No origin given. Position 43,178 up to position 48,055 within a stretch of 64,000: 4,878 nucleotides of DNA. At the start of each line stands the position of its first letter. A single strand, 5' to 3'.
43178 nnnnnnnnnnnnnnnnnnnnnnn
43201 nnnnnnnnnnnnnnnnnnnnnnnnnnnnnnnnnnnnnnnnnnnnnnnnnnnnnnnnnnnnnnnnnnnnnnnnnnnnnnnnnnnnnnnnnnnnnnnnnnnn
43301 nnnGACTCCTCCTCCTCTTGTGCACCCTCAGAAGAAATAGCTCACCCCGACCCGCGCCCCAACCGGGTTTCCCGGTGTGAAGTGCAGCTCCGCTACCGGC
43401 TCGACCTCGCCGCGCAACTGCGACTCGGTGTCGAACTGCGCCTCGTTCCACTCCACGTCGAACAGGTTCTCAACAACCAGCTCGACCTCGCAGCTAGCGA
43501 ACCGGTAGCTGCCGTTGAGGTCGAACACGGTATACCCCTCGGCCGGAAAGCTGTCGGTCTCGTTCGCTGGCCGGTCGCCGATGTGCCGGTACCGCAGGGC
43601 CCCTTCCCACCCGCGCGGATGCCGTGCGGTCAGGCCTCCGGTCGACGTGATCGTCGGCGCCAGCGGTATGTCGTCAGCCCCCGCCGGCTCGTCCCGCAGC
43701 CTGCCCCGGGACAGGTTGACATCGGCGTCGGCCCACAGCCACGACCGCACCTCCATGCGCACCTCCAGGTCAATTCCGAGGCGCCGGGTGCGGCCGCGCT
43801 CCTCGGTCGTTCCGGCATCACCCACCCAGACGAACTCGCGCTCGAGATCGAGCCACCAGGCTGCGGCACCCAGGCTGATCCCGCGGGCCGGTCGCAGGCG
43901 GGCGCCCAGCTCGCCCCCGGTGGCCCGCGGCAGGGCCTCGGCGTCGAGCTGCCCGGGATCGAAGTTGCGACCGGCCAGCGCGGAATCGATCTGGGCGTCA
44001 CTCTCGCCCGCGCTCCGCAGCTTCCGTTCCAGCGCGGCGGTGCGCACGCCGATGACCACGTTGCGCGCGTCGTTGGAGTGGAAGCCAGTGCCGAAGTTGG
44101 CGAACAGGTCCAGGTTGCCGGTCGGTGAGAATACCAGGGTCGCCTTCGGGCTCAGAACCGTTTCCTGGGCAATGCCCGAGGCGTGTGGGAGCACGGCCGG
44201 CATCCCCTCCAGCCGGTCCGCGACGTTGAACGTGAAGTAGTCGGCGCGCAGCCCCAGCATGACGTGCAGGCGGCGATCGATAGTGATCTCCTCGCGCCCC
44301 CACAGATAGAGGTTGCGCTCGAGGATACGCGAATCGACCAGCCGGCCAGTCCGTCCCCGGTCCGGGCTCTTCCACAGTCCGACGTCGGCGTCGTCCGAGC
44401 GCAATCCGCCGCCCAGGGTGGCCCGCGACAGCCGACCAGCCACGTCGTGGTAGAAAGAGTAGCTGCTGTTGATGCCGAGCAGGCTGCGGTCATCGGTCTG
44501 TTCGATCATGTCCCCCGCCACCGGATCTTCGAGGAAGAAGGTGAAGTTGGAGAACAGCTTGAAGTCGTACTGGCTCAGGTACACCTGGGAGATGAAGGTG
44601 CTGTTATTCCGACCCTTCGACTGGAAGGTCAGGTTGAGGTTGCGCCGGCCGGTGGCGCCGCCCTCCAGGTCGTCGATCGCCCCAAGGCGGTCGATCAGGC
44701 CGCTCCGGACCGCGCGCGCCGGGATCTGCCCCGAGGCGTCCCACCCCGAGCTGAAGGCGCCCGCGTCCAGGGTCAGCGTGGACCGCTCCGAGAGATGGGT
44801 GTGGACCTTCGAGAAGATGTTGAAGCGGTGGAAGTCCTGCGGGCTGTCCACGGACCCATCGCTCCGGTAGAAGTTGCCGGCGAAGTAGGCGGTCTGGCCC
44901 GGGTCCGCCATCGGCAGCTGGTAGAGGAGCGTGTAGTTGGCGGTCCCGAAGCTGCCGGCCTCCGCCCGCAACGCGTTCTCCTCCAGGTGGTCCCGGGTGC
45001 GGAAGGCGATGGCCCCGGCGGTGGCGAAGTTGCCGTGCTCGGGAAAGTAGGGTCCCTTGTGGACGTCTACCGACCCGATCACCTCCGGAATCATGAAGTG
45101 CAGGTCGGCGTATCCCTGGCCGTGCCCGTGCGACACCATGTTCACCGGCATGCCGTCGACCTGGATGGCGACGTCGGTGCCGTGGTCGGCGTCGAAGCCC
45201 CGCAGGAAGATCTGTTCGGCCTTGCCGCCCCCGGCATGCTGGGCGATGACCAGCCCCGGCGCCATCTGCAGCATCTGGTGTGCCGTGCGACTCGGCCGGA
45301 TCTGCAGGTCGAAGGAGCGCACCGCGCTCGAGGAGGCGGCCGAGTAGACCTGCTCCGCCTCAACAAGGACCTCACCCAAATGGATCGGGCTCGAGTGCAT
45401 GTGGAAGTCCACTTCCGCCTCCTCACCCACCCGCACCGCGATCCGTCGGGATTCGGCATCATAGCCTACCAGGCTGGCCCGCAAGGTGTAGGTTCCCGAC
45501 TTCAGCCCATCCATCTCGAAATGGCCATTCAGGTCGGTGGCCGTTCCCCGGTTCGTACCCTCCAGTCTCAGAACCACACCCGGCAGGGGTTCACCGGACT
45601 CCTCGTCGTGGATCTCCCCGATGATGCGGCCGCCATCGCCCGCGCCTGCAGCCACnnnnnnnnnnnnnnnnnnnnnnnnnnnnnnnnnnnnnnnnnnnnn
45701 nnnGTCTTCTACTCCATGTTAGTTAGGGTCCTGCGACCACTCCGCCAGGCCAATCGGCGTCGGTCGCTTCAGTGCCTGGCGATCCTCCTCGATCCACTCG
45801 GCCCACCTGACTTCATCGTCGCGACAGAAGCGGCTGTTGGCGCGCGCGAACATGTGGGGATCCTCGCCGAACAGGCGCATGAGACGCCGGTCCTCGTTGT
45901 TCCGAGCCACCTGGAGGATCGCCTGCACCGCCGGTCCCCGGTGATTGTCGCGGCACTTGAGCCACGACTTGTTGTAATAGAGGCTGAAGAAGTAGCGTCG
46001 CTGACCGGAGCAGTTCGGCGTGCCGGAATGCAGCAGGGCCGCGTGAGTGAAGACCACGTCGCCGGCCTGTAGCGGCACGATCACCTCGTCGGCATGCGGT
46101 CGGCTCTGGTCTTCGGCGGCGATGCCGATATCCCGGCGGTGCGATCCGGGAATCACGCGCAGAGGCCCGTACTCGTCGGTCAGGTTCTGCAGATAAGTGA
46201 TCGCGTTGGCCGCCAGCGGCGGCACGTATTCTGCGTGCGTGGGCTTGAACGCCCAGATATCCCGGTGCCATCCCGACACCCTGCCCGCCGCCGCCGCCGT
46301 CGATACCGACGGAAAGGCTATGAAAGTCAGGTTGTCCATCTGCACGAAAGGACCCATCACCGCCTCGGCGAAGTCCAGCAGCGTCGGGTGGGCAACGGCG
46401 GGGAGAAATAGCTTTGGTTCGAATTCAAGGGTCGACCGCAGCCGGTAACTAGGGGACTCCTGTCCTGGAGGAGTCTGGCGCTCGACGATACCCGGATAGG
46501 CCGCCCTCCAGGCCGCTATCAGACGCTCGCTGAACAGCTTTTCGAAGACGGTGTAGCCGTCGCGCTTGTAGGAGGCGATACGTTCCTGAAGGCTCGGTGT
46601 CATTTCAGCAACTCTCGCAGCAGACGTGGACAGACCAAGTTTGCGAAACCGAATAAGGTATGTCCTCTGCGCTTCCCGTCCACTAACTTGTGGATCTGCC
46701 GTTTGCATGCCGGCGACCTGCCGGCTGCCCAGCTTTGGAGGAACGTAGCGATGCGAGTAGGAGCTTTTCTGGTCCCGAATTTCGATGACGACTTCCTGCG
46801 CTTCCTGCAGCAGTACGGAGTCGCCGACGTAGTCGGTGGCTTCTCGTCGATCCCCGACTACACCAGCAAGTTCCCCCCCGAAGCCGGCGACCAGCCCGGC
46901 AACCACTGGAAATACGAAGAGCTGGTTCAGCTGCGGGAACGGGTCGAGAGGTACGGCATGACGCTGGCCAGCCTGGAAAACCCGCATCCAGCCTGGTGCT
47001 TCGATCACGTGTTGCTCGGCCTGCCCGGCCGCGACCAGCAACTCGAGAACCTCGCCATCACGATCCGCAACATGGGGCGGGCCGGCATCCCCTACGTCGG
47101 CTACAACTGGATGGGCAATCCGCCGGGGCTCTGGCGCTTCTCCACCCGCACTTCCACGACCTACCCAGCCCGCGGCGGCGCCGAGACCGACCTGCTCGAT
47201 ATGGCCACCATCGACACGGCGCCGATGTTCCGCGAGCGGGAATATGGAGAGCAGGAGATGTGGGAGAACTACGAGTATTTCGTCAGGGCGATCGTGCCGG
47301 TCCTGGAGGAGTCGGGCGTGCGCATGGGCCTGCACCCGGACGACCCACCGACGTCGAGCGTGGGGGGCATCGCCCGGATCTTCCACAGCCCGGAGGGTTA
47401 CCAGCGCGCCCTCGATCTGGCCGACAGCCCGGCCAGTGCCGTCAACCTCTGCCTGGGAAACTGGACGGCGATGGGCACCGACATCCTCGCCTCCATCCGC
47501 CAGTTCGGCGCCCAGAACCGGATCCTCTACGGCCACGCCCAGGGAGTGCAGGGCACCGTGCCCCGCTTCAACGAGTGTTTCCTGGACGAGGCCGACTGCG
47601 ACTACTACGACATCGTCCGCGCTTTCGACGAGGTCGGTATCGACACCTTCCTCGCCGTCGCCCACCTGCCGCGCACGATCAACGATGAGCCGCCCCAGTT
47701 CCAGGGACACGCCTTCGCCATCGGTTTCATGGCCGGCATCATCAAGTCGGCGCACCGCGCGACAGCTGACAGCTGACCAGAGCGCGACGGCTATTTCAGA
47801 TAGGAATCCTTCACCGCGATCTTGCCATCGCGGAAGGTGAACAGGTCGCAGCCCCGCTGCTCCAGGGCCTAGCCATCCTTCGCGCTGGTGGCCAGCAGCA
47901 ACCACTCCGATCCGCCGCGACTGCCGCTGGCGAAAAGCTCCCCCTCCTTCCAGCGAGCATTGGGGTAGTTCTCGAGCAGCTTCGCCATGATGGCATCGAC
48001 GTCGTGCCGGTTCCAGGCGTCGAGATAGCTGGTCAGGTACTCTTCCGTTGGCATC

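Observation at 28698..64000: Ten PhyH-family Fe(II)/2-oxoglutarate dioxygenase paralogues in 36 kb, seven of them in the last 11 kb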

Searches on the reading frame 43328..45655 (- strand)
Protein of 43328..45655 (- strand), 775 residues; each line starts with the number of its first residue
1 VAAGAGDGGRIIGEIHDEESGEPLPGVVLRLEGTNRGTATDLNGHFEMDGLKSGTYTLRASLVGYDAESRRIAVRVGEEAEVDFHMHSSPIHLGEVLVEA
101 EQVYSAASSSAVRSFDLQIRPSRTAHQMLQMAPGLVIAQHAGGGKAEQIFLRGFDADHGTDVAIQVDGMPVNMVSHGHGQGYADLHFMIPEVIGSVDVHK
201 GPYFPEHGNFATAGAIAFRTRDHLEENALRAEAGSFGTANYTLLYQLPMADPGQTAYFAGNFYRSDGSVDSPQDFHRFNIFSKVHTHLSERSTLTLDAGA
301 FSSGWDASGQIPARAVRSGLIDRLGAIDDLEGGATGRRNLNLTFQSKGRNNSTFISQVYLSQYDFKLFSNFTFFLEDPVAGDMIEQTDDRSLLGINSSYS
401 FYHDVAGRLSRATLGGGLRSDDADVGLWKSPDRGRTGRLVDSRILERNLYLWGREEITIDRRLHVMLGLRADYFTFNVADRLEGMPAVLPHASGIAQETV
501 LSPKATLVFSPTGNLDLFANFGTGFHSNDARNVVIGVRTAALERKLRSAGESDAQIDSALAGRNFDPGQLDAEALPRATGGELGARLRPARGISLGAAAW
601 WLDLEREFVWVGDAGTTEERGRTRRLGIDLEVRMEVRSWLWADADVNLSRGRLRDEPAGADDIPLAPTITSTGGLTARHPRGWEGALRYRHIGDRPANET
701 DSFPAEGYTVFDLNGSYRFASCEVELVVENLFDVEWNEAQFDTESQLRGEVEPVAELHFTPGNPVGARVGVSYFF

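Call 9: search_protein_families(library=pfam, proteins=[window:43328-45655:-], max_evalue=0.001)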
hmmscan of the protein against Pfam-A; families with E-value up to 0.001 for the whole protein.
window:43328-45655:- (775 aa): 5 families
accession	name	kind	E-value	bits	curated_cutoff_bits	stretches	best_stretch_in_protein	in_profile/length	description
PF00593.30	TonB_dep_Rec_b-barrel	-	3.1e-28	100.3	27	1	297-731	20-436/436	TonB dependent receptor-like, beta-barrel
PF13715.12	CarbopepD_reg_2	-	1.6e-20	73.3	32.2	1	12-98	2-88/88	CarboxypepD_reg-like domain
PF13620.12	CarboxypepD_reg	-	1e-16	61.5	32.3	1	11-86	2-81/82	Carboxypeptidase regulatory-like domain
PF07715.20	Plug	-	3.5e-15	56.9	23.9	1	105-215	5-107/107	TonB-dependent Receptor Plug Domain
PF17802.7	SpaA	-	1.4e-05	25.6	23.1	1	16-81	8-84/91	Prealbumin-like fold domain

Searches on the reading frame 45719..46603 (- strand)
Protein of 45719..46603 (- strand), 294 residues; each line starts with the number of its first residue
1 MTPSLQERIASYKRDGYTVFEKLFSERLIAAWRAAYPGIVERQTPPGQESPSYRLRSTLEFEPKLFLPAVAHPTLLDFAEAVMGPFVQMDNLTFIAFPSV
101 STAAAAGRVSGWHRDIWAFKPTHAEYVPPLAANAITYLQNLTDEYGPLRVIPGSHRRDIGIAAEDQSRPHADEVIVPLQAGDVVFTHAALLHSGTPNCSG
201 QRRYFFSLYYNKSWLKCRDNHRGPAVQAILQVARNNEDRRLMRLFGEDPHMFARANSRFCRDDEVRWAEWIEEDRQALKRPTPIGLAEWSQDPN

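Call 19: search_solved_structures(query=window:45719-46603:-, max_evalue=0.01)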
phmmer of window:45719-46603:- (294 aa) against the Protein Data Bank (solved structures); distinct sequences matched with E-value up to 0.01: 25.
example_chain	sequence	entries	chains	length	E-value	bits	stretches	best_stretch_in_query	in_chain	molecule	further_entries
5nch_A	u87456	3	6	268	1.4e-07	34.2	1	7-168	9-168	Leucine hydroxylase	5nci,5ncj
4mhr_A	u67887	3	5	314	1.4e-05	27.6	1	7-164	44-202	Ectoine hydroxylase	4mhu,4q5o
7dt0_A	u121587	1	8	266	1.5e-05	27.5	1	8-158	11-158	Phytanoyl-CoA dioxygenase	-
6ec3_A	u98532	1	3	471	1.6e-05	27.4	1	7-204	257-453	Methyltransferase domain-containing protein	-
7e01_A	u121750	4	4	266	8.7e-05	25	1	8-158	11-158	Phytanoyl-CoA dioxygenase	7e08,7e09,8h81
7dzz_A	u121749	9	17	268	9e-05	25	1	8-158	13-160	Phytanoyl-CoA dioxygenase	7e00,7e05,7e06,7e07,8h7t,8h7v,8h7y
6oxj_A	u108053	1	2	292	0.00021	23.8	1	113-222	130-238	Verruculogen synthase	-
9les_A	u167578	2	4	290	0.00025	23.5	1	112-222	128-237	Verruculogen synthase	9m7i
9ler_A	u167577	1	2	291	0.00025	23.5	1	112-222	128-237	Verruculogen synthase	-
6oxh_A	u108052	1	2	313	0.00025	23.5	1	113-222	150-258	Verruculogen synthase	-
7etl_A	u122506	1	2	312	0.0003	23.3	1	112-222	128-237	Verruculogen synthase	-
7etk_A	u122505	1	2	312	0.0003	23.2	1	112-222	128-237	Verruculogen synthase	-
4y5s_A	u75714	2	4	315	0.00031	23.2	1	112-222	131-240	Verruculogen synthase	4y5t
7wsb_A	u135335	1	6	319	0.00032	23.2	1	112-222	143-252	Verruculogen synthase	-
5epa_A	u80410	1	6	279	0.00036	23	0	168-210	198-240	SnoK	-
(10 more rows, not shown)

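Call 36: search_protein_families(library=ncbifam, proteins=[window:45719-46603:-], max_evalue=0.01)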
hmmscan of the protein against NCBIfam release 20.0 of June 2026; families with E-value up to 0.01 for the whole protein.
window:45719-46603:- (294 aa): 1 family
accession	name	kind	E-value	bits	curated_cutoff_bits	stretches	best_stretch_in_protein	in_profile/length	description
TIGR02408.1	ectoine_ThpD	equivalog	8.5e-06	25.3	336.5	1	6-166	19-180/277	ectoine hydroxylase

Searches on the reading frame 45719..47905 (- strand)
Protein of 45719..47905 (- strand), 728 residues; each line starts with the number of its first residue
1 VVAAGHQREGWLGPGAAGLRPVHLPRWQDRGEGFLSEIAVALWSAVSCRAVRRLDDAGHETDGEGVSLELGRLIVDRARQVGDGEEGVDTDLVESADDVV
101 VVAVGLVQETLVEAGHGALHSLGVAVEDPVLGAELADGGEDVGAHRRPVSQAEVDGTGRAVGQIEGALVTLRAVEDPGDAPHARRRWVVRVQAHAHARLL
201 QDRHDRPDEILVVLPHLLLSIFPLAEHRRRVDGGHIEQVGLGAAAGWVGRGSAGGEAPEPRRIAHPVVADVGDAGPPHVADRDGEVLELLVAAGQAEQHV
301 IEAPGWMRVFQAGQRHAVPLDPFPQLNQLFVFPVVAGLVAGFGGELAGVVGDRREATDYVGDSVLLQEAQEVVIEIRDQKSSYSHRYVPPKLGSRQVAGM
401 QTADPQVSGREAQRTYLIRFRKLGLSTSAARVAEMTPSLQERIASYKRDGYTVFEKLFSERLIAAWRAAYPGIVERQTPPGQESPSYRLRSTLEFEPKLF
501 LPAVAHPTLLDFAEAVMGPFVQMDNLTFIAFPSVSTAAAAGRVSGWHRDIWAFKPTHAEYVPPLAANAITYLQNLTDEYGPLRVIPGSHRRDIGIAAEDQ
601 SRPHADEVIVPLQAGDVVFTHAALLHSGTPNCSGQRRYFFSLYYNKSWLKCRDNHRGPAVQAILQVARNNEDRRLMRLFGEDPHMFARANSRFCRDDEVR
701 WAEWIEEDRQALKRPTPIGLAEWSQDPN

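Call 3: search_protein_families(library=pfam, proteins=[window:45719-47905:-], max_evalue=0.01)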
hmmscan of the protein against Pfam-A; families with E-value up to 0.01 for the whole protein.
window:45719-47905:- (728 aa): 1 family
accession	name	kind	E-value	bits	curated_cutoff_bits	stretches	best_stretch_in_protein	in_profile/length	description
PF05721.19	PhyH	-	1.5e-20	74.8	22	1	446-637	1-211/213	Phytanoyl-CoA dioxygenase (PhyH)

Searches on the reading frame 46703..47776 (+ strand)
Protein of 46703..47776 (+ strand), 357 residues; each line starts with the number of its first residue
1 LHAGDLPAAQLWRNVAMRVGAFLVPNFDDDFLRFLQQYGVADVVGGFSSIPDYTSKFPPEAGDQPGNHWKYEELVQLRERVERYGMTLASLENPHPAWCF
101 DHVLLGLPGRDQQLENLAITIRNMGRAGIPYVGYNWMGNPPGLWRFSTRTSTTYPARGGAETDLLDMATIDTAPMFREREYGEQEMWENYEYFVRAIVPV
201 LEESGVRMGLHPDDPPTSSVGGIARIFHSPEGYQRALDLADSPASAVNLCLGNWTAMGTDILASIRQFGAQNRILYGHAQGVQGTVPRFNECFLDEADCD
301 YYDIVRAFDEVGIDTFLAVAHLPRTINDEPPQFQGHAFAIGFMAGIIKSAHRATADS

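Call 9: search_protein_families(library=pfam, proteins=[window:46703-47776:+], max_evalue=0.001)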
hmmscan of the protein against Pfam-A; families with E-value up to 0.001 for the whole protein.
window:46703-47776:+ (357 aa): 2 families
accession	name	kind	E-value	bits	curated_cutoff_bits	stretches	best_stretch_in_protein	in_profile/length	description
PF03786.19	UxuA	-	6e-46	157.3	23.7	2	180-346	174-346/352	D-mannonate dehydratase (UxuA)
PF01261.30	AP_endonuc_2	-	6.8e-08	32.9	31.1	1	65-320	21-228/249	Xylose isomerase-like TIM barrel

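Call 37: search_protein_families(library=ncbifam, proteins=[window:46703-47776:+], max_evalue=0.001)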
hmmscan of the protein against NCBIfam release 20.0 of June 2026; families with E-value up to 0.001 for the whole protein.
window:46703-47776:+ (357 aa): 2 families
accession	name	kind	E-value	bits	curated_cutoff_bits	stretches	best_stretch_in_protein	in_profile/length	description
NF003027.0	PRK03906.1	subfamily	1e-32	113.5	191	2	182-330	204-351/385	mannonate dehydratase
TIGR00695.1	uxuA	equivalog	2.4e-26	92.8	199.55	2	179-308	201-330/394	mannonate dehydratase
